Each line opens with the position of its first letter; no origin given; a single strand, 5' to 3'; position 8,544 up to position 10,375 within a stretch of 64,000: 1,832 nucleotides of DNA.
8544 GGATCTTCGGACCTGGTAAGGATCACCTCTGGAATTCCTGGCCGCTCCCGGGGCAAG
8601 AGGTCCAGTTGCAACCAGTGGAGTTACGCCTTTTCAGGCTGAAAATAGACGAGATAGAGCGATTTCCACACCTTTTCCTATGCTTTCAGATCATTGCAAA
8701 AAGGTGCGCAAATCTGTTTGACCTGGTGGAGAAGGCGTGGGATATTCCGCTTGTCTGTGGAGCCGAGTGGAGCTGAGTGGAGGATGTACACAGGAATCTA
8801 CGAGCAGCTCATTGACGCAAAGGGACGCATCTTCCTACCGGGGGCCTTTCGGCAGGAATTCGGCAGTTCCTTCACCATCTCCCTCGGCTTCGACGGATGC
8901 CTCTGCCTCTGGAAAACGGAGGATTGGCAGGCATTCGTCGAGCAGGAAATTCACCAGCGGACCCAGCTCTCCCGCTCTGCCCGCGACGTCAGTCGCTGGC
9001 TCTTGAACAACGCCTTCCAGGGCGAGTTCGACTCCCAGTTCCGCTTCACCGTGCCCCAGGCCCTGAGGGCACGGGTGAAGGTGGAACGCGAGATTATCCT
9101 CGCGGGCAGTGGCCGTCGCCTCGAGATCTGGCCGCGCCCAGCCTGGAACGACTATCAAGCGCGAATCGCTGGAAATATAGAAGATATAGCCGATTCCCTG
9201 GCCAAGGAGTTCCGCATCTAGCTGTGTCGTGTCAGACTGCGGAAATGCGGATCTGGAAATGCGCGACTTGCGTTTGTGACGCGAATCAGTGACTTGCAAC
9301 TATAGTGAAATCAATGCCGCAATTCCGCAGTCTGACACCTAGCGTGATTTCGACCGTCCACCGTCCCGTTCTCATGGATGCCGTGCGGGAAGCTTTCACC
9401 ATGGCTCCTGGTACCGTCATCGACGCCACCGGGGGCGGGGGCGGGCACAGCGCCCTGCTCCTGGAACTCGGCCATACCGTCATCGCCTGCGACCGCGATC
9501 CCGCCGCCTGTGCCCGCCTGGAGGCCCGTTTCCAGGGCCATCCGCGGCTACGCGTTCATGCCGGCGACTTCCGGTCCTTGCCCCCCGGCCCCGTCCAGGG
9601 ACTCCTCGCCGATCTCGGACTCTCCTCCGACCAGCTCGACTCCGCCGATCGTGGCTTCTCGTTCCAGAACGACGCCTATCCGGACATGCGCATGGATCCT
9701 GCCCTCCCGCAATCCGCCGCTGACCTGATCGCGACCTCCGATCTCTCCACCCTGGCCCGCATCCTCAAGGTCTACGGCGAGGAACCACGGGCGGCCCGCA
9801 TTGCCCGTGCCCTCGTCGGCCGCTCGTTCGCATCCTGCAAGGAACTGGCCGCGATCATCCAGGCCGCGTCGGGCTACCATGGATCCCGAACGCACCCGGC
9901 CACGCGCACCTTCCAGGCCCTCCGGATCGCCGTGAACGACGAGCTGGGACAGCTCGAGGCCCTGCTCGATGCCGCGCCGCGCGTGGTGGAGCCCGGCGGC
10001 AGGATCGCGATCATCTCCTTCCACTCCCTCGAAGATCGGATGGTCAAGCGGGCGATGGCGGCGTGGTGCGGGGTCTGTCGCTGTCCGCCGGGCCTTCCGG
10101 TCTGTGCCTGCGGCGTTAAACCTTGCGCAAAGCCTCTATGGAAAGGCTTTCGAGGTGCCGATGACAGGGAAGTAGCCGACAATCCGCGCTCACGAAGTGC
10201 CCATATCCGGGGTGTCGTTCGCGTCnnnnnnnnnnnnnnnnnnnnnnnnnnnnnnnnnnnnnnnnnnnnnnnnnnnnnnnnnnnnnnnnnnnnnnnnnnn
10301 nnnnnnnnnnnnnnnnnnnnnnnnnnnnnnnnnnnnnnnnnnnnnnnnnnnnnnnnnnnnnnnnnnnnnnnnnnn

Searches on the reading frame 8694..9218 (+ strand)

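Call 45: search_protein_families(library=pfam, proteins=[window:8694-9218:+], max_evalue=0.01)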
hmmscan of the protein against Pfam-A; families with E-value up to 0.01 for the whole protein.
window:8694-9218:+ (175 aa): 1 family
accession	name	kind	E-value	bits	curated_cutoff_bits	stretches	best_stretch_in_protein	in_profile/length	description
PF02381.23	MraZ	-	2.2e-28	98.5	23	2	31-91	1-64/72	MraZ protein, putative antitoxin-like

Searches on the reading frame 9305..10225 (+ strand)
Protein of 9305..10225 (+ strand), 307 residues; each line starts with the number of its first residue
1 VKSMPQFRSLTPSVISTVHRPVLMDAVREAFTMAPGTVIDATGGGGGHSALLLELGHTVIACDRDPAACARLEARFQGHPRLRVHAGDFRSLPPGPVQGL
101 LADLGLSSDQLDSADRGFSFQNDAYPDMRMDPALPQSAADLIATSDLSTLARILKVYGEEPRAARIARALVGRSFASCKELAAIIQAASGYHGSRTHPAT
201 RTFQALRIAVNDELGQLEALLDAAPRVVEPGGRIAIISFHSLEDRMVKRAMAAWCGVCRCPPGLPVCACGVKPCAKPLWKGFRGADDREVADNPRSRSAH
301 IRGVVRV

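Call 45: search_protein_families(library=pfam, proteins=[window:9305-10225:+], max_evalue=0.01)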
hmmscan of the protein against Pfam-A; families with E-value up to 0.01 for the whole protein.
window:9305-10225:+ (307 aa): 3 families
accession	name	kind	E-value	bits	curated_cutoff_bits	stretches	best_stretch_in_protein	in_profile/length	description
PF01795.25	Methyltransf_5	-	2.3e-75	254.4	27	1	18-304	3-306/309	MraW methylase family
PF13649.12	Methyltransf_25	-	2.4e-05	25.4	27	1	38-94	1-60/97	Methyltransferase domain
PF08241.18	Methyltransf_11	-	0.00018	22.5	21.2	0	43-93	5-55/95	Methyltransferase domain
